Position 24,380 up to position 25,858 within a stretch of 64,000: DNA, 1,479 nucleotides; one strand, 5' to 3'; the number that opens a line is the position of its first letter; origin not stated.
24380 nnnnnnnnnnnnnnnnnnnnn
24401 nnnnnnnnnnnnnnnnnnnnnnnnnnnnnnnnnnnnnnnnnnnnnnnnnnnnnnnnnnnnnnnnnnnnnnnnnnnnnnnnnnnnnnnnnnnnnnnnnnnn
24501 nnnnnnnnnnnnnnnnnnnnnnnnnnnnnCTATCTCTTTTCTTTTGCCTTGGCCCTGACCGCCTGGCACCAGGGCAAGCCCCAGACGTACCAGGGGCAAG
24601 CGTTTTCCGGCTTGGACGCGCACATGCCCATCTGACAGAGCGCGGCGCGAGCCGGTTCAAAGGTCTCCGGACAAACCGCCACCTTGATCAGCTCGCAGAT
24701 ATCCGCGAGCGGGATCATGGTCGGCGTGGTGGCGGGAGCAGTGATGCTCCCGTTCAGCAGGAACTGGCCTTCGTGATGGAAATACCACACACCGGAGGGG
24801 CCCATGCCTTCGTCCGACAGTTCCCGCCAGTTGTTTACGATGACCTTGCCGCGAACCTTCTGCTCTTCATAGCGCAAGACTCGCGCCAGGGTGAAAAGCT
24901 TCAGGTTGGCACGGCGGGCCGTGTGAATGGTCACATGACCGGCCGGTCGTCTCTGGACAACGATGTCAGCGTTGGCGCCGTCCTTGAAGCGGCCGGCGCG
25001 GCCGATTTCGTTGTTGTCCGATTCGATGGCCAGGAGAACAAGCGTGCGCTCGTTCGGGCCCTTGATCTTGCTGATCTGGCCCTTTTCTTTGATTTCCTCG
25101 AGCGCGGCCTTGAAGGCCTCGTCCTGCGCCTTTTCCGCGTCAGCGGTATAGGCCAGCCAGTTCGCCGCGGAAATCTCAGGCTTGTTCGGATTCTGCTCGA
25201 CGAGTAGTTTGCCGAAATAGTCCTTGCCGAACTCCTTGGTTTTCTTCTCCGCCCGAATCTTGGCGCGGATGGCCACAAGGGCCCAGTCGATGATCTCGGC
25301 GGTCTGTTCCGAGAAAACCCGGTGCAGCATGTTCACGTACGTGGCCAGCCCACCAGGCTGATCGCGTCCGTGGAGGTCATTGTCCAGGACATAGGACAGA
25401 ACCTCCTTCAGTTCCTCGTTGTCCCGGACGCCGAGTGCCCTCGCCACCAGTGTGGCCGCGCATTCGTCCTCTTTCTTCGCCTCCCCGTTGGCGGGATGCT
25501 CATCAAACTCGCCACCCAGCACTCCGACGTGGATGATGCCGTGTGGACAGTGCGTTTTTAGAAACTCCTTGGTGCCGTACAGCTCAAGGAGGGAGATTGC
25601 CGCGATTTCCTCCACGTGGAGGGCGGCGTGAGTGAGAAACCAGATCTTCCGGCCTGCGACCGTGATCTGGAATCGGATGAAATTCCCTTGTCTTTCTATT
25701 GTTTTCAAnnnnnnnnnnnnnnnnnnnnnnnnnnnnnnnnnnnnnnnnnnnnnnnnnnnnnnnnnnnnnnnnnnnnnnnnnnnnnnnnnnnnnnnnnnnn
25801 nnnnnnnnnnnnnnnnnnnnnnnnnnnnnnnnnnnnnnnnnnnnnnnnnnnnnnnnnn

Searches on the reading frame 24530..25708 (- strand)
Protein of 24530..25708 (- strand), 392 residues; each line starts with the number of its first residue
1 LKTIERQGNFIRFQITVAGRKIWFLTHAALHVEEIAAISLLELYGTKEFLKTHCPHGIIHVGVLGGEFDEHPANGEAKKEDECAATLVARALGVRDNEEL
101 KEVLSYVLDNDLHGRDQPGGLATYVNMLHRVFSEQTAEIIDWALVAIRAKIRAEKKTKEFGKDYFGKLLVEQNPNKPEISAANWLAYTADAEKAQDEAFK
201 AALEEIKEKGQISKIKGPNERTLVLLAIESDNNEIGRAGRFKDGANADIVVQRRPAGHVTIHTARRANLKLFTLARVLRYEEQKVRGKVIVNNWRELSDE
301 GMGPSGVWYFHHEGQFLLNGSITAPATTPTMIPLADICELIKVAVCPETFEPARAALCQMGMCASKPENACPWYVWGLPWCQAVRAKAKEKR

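Call 4: search_protein_families(library=pfam, proteins=[window:24530-25708:-], max_evalue=1)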
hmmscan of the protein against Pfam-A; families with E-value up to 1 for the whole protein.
window:24530-25708:- (392 aa): 0 families

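Call 5: search_protein_families(library=phrogs, proteins=[window:24530-25708:-], max_evalue=1)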
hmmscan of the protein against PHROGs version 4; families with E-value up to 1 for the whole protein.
window:24530-25708:- (392 aa): 2 families
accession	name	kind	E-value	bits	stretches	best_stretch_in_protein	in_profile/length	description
phrog_5305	-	unknown function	0.0022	19.2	1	134-165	27-58/71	-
phrog_1730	-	unknown function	0.31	12.1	1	245-274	27-55/69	-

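Call 7: search_protein_families(library=ncbifam, proteins=[window:24530-25708:-], max_evalue=1)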
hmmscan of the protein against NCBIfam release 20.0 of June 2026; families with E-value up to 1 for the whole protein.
window:24530-25708:- (392 aa): 0 families

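Call 8: search_protein_families(library=padloc, proteins=[window:24530-25708:-], max_evalue=1)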
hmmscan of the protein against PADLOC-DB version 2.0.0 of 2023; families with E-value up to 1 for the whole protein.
window:24530-25708:- (392 aa): 0 families

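Call 9: search_solved_structures(query=window:24530-25708:-, max_evalue=10, show_alignments=2)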
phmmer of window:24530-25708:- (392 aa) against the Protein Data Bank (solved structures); distinct sequences matched with E-value up to 10: 0.

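Call 11: find_homologous_proteins(query=window:24530-25708:-)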
Query window:24530-25708:- (392 aa): 6 proteins with E <= 0.001 among 7724 candidates.
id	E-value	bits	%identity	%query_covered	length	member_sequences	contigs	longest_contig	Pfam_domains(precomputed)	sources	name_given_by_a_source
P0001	2.8e-266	900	100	100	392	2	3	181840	-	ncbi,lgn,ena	-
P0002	1.0e-161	556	63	100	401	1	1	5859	-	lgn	-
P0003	3.2e-115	403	49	99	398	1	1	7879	-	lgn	-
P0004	8.7e-109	382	50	99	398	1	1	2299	-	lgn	-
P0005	2.7e-94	334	46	98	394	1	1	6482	-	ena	-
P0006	2.4e-91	325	45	99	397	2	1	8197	-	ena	-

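Call 14: find_encoding_contigs(protein=P0002, flank=6000, max_places=3)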
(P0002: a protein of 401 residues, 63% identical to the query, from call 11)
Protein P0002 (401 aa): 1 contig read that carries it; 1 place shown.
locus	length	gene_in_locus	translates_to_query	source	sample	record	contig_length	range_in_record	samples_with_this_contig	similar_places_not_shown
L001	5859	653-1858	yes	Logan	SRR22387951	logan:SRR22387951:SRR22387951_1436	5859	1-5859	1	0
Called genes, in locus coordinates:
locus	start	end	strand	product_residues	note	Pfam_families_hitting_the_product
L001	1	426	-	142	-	?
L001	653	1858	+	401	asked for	-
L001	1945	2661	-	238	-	-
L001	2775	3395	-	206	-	PF11967:RecO_N, PF02565:RecO_C (faint)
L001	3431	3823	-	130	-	PF03652:RuvX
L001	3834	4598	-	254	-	PF00557:Peptidase_M24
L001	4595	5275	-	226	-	PF00406:ADK, PF13207:AAA_17, PF13238:AAA_18 (weak), PF05191:ADK_lid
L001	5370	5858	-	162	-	?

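Call 15: find_encoding_contigs(protein=P0003, flank=8000, max_places=3)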
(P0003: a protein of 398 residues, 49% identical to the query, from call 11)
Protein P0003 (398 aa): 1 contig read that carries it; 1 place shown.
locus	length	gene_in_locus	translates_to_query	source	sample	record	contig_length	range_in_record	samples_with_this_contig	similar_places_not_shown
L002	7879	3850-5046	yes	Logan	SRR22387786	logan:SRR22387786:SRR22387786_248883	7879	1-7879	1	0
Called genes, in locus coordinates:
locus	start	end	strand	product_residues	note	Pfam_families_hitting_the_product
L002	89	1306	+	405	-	PF02683:DsbD_TM, PF13386:DsbD_2, PF00085:Thioredoxin, PF13098:Thioredoxin_2, PF13899:Thioredoxin_7 (weak)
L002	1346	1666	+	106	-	-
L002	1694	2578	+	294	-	-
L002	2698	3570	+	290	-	-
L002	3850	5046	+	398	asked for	-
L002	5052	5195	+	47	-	-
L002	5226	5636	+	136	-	PF01951:Archease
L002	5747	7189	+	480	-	PF01139:RtcB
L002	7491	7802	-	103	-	-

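Call 16: find_encoding_contigs(protein=P0005, flank=8000, max_places=3)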
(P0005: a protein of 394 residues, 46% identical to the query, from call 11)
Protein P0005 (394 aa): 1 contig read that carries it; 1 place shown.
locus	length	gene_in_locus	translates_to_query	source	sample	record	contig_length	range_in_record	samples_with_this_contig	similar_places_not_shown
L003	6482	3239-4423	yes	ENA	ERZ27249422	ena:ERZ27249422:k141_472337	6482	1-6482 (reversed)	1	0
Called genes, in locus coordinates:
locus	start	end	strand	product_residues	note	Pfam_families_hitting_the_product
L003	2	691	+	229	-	?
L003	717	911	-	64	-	-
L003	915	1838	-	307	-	-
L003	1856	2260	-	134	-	PF00856:SET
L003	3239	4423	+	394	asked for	-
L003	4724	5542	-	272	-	-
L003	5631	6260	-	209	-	PF11967:RecO_N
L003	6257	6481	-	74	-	?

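Call 17: find_encoding_contigs(protein=P0006, flank=8000, max_places=3)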
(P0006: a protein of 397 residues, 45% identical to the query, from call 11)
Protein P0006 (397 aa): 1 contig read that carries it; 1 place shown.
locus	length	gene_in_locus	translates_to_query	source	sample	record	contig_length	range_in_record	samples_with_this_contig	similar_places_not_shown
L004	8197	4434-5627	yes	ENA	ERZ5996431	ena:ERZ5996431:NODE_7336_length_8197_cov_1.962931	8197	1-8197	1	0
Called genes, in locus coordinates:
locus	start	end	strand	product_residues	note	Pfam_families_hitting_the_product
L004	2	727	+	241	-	?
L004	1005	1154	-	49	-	PF18919:DUF5670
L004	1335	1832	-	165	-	-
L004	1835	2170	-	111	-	PF12840:HTH_20, PF01022:HTH_5 (weak), PF12802:MarR_2 (weak), PF13412:HTH_24 (faint)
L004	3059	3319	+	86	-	-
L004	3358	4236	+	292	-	-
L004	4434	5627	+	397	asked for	-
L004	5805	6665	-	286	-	-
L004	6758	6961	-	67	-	-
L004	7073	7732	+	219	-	PF00899:ThiF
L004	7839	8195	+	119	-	?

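Call 18: find_encoding_contigs(protein=P0004, flank=8000, max_places=3)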
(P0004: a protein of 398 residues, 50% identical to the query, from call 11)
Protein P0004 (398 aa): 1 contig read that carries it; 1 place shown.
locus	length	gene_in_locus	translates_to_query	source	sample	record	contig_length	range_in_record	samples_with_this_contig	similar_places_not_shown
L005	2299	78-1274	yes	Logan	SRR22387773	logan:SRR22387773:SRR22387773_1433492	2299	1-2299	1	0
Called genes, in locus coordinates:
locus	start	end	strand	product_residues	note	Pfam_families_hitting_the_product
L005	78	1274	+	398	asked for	-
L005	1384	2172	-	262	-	-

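Call 35: predict_structure(alignment_id=A1)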
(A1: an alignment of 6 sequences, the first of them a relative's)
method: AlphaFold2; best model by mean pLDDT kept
length: 392 residues; sequences in the alignment: 6
mean_pLDDT: 72.6   pTM: 0.66
mean pLDDT of the five models: 72.6, 71.7, 69.6, 68.8, 67.4
residues with pLDDT >= 90: 89; 70-90: 156; 50-70: 63; < 50: 84
segments of 3 or more residues with pLDDT < 50: 288-327, 349-385, 388-392
pLDDT, mean of each block of 10 residues (from residue 1): 69 91 87 94 95 90 80 57 91 91 89 75 86 85 89 84 83 69 77 89 94 80 90 86 87 81 64 59 59 35 31 40 45 81 62 42 45 42 47 41
secondary structure, 60 per line:
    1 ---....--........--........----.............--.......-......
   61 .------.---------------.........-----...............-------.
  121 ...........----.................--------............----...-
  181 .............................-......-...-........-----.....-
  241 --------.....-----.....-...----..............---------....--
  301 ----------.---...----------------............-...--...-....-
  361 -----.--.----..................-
elements in order: E4-7 E10-17 E20-27 H32-44 H47-53 E58-61 H84-92 H98-112 H121-131 H136-152 H162-172 H181-209 E211-216 E222-229 H235-239 E249-253 E259-263 H272-285 H295-298 E315-317 H334-345 H356-359 H374-391

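Call 36: search_protein_representatives(alignment_id=A1)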
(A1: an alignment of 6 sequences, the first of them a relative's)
Query: 6 sequences, 396 profile positions. Proteins with E-value up to 0.001 (for the whole library): 1434; up to 1e-10: 1054; up to 1e-30: 390. The best 150 are listed.
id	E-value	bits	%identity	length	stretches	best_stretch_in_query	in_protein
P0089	1.0e-186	636.8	-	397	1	1-395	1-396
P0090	3.7e-158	542.8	-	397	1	1-394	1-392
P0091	1.4e-137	475.0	-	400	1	1-389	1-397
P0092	1.9e-123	428.5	-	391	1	2-388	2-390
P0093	4.7e-100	351.5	-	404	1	1-390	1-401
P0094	1.6e-93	329.9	-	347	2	160-392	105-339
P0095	4.5e-92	325.2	-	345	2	198-391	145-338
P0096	2.8e-86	306.1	-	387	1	27-393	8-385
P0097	5.1e-84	298.7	-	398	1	13-393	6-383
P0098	1.3e-83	297.3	-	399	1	5-394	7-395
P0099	8.4e-82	291.4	-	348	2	197-394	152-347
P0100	3.1e-81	289.5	-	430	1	7-389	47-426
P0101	8.2e-81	288.1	-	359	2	196-390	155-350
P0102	3.4e-80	286.1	-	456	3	163-394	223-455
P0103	1.6e-79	283.8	-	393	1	16-391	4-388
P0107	6.2e-76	272.0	-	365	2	203-387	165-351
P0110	2.9e-72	260.0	-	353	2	196-389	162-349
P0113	3.1e-70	253.3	-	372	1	12-390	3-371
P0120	3.1e-69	250.0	-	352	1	62-392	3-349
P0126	1.8e-68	247.5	-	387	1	12-389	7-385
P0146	8.9e-65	235.3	-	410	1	29-394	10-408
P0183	8.4e-58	212.3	-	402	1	10-395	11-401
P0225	3.2e-52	194.0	-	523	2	186-393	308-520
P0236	1.5e-50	188.5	-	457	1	68-392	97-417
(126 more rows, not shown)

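Call 39: search_protein_families(library=pfam, alignment_id=A2, max_evalue=0.01)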
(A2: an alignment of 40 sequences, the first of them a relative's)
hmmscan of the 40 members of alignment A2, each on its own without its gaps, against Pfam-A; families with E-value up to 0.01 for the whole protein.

A. member 1, P0001 (392 aa): 0 families

B. families by the number of members that match (of 40 scanned): 1 family
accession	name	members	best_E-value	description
PF09828.14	ChrB_C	4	7.8e-05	ChrB, C-terminal domain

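Call 40: search_solved_structures(query=A2, max_evalue=1, show_alignments=2)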
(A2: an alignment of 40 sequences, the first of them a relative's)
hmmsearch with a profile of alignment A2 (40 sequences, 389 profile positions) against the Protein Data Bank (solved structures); distinct sequences matched with E-value up to 1: 0.

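Call 41: find_homologous_proteins(query=A2, max_evalue=1e-10)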
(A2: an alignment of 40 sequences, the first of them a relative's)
Query A2 (40 sequences) (392 aa, profile of the alignment): 11 proteins with E <= 1e-10 among 8000 candidates.
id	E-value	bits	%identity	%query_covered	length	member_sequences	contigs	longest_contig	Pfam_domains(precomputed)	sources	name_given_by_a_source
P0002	1.7e-146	506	63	100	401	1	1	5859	-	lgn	-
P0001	3.4e-146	505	100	100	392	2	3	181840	-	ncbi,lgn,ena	-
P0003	1.5e-139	483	49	99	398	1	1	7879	-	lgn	-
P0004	8.7e-126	438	50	99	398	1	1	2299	-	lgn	-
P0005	8.3e-125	435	46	98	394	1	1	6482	-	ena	-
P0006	3.1e-123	430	45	99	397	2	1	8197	-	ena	-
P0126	2.2e-117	410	27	96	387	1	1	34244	-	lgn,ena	-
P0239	6.1e-116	406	35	96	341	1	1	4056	-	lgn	-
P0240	1.1e-107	379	32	93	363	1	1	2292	-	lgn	-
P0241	4.5e-107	377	35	84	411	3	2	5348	-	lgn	-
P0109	3.7e-101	357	33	94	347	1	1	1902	-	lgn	-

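Call 44: find_related_loci(query=A1, collection=genome_contigs, flank=6000)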
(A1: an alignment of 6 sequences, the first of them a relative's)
Query A1 (392 aa) in genome_contigs; peptide patterns used: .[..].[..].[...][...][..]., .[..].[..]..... (x = any residue, [..] = any of these).
29 stretches matched a pattern; 2 encode a relative of the query (tblastn E <= 1e-3); 2 distinct loci.
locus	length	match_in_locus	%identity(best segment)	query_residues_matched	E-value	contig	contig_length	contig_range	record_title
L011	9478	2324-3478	48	2-385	5e-108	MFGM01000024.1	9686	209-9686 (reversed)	MAG: Candidatus Falkowbacteria bacterium RIFOXYC2_FULL_48_21 rifoxyc2_full_scaffold_1979, whole genome shotgun sequence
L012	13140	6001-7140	47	3-385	5e-110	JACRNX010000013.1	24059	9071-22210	MAG: Candidatus Falkowbacteria bacterium isolate NC_groundwater_1946_Pr3_S-0.2um_44_7 scaffold_160655, whole genome shot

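Call 52: find_related_loci(query=A1, collection=viral_contigs, flank=6000)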
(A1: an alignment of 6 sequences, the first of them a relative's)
Query A1 (392 aa) in viral_contigs; peptide patterns used: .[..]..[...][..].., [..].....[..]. (x = any residue, [..] = any of these).
35 stretches matched a pattern, but none encodes a relative of the query by tblastn (E <= 1e-3).

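Call 63: list_cluster_members(proteins=[P0001, P0007, P0126, P0096, P0100, P0113, P0146, P0183, P0225, P0236])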
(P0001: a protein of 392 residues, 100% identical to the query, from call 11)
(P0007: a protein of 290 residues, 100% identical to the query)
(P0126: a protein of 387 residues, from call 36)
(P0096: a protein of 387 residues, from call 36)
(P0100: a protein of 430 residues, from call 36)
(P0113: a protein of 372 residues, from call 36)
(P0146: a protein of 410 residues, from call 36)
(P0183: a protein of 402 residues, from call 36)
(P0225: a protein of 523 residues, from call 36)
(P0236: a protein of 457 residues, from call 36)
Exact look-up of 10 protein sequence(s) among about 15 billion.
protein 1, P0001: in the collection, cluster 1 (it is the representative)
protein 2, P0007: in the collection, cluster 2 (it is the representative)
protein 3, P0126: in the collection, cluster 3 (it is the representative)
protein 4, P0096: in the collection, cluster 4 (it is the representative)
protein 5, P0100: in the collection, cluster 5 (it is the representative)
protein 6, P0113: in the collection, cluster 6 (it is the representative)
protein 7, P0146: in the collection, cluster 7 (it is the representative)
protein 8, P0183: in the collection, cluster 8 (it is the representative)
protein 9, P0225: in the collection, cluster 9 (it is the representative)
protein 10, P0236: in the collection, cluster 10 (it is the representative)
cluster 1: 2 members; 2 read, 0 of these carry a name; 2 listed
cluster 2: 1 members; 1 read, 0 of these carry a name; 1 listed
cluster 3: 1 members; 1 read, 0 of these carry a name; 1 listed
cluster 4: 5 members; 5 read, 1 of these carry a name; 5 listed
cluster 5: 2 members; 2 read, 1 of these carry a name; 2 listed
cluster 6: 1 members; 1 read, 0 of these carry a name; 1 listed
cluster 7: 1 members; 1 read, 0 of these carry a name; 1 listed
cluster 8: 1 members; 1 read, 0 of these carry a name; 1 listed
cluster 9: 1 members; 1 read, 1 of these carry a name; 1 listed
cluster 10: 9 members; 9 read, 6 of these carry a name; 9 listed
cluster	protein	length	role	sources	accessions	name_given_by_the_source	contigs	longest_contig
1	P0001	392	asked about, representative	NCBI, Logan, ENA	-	-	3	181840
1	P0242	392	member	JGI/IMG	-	-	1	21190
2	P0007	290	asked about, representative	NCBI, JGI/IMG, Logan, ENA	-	-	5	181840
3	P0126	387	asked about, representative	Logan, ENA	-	-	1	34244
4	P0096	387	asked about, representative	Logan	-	-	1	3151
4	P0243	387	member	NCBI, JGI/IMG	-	hypothetical protein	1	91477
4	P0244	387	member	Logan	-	-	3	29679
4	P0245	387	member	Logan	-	-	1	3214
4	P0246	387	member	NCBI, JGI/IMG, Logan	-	-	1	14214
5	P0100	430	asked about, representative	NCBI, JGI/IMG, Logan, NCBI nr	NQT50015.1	hypothetical protein HQ571_04945 [Candidatus Kuenenbacteria bacterium] | hypothetical protein [Candidatus Kuenenbacteria bacterium]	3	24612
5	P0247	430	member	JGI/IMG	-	-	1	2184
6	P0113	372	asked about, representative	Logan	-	-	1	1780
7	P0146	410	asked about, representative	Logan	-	-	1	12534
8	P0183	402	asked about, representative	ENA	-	-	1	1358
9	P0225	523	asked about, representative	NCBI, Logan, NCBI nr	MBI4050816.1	MAG: hypothetical protein HY396_02475 [Candidatus Doudnabacteria bacterium] | hypothetical protein [Candidatus Doudnabacteria bacterium]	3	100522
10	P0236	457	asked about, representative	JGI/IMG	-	hypothetical protein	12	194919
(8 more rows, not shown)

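Call 67: find_encoding_contigs(protein=P0126, flank=6000, max_places=2)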
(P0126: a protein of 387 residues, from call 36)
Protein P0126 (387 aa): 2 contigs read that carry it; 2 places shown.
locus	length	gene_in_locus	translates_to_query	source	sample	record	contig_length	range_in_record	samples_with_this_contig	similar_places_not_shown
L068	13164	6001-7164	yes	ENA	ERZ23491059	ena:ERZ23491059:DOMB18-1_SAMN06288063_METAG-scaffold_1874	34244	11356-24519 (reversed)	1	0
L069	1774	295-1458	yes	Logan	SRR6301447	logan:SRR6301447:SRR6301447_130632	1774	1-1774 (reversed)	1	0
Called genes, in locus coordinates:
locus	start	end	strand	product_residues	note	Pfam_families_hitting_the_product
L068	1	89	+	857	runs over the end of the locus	PF11369:DUF3160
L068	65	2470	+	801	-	PF01875:Memo, PF09587:PGA_cap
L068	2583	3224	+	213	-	-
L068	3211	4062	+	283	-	PF08843:AbiEii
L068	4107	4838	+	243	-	-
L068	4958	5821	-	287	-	-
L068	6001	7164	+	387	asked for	-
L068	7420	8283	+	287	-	PF01149:Fapy_DNA_glyco, PF06831:H2TH, PF06827:zf-FPG_IleRS (weak)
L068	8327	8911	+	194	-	PF00210:Ferritin, PF02915:Rubrerythrin, PF21349:RUBY_RBDX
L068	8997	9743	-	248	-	-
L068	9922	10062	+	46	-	-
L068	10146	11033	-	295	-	-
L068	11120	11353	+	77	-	-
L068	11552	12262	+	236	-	-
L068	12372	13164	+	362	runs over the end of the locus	PF00933:Glyco_hydro_3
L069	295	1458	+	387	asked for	-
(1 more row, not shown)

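Call 68: find_encoding_contigs(protein=P0241, flank=6000, max_places=2)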
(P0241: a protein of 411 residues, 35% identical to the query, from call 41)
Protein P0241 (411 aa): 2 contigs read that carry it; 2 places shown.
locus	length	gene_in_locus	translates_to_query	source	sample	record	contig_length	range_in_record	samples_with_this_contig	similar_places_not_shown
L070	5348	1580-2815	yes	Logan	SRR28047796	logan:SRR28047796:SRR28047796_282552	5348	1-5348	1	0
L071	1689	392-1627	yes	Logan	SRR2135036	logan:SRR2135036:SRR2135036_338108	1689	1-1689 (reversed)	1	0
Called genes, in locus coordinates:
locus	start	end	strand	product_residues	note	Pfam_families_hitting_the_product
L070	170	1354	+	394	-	PF13365:Trypsin_2, PF13180:PDZ_2, PF17820:PDZ_6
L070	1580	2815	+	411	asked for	-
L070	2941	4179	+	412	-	PF00587:tRNA-synt_2b, PF03129:HGTP_anticodon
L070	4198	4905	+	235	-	PF00696:AA_kinase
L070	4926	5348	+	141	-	?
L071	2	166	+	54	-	?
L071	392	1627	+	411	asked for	-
